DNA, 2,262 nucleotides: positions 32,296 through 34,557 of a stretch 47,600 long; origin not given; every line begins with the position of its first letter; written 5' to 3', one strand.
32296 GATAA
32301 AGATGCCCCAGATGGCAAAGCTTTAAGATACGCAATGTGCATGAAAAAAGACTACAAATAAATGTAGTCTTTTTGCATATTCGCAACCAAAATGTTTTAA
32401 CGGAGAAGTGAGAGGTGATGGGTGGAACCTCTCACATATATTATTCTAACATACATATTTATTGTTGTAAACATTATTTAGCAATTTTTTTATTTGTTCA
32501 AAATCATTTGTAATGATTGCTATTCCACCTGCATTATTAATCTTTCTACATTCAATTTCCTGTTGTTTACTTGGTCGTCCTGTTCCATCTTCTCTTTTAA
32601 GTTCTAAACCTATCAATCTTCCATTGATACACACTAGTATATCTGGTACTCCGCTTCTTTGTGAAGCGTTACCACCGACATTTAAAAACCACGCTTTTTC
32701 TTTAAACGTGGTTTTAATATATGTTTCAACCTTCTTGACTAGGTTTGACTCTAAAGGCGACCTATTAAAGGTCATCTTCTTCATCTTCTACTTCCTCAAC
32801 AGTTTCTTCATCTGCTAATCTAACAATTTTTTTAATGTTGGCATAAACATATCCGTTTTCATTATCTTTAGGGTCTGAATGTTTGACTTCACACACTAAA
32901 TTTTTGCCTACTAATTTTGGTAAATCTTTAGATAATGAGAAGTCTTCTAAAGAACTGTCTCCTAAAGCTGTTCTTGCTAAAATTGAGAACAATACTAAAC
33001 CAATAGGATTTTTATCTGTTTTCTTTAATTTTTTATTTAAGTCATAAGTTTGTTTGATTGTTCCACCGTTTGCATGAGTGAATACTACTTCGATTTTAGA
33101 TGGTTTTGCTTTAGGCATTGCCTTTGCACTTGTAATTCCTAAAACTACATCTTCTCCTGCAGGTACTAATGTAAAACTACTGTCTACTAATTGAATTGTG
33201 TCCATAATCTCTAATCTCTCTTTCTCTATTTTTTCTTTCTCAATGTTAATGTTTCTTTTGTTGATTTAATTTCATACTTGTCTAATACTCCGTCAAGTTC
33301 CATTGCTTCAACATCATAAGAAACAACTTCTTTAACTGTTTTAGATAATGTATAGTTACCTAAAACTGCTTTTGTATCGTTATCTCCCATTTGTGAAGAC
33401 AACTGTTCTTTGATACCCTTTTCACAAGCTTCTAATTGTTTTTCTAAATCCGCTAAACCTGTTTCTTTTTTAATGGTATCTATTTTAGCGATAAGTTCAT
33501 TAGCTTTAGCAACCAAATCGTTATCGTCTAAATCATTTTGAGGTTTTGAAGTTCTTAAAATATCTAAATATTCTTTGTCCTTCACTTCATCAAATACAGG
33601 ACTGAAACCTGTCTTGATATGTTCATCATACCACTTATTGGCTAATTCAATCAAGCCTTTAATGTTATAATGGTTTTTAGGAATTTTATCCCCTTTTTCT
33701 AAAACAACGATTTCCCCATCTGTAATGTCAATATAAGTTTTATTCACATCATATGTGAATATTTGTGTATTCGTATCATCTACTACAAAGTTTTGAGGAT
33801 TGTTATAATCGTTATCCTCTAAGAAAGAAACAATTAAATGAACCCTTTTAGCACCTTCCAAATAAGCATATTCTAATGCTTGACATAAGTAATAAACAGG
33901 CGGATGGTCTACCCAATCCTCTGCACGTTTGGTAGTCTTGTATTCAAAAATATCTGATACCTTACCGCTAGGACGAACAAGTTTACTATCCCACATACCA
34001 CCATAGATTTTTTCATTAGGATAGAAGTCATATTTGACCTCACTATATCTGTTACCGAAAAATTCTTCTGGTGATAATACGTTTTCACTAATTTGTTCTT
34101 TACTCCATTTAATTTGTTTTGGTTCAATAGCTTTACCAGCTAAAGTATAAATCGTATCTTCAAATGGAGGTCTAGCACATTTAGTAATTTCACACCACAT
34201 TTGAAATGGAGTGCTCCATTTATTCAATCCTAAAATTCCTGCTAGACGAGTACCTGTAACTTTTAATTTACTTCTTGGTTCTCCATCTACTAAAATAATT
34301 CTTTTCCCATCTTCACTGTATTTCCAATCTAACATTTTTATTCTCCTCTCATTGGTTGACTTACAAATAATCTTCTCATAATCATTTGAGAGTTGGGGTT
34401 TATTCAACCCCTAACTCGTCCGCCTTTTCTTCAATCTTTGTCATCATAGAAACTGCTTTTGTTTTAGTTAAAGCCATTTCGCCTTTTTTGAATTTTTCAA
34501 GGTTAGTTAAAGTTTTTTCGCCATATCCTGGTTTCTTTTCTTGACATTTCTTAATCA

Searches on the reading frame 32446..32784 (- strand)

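Call 62: search_protein_families(library=phrogs, proteins=[window:32446-32784:-], max_evalue=0.001)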
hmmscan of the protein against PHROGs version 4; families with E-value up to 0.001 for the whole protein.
window:32446-32784:- (112 aa): 3 families
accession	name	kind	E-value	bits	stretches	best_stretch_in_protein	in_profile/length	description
phrog_93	-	DNA, RNA and nucleotide metabolism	1.1e-18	68.2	1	9-109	351-445/613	endonuclease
phrog_824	-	unknown function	6.2e-07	30.6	1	43-107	111-176/265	-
phrog_5702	-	DNA, RNA and nucleotide metabolism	0.0007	20.5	1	42-101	3-62/70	Holliday junction resolvase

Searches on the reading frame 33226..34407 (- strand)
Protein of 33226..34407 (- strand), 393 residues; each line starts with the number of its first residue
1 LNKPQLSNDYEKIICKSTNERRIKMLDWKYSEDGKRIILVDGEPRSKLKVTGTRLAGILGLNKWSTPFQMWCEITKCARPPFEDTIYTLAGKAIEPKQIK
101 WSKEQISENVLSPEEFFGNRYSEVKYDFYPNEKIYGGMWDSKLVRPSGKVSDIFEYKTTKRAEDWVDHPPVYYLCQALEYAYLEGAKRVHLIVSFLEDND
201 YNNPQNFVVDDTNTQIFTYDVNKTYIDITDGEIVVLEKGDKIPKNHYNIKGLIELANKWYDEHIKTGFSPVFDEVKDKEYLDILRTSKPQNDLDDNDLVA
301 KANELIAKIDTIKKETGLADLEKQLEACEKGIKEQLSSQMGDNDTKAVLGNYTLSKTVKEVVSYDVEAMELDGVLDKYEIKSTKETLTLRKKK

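Call 62: search_protein_families(library=phrogs, proteins=[window:33226-34407:-], max_evalue=0.001)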
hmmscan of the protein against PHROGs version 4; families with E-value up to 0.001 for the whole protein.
window:33226-34407:- (393 aa): 1 family
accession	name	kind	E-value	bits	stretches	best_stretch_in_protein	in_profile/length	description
phrog_434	-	DNA, RNA and nucleotide metabolism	1.1e-27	98.2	1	48-392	66-364/372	RecE-like recombination exonuclease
